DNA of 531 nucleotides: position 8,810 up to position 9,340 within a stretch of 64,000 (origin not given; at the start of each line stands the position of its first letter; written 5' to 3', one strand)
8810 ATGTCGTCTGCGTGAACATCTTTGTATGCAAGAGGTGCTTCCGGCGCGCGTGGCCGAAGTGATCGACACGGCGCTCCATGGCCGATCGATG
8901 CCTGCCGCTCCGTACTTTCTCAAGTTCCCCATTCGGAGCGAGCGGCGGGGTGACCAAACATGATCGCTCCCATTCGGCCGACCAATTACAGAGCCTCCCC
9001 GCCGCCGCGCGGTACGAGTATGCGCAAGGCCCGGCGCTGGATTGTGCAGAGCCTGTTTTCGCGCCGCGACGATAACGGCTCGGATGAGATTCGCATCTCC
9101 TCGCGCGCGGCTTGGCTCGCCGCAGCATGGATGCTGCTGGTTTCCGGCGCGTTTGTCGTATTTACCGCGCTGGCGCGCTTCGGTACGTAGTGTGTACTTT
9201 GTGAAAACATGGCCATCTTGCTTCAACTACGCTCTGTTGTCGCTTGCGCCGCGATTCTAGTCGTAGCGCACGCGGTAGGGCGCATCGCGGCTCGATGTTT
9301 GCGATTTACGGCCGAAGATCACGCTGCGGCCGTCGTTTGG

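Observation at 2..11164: Translationally coupled envelope-glycan operon built around CDP-alcohol phosphotransferase chemistry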

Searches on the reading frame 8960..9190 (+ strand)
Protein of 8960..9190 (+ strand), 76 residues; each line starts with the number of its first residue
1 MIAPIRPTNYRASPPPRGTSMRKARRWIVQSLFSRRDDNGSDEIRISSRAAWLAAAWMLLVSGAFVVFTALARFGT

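Call 5: search_protein_families(library=pfam, proteins=[window:8960-9190:+], max_evalue=0.01)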
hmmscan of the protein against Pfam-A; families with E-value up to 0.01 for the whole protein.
window:8960-9190:+ (76 aa): 0 families

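Call 6: search_protein_families(library=ncbifam, proteins=[window:8960-9190:+], max_evalue=0.01)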
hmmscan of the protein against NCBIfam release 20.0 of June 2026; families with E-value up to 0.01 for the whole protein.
window:8960-9190:+ (76 aa): 0 families
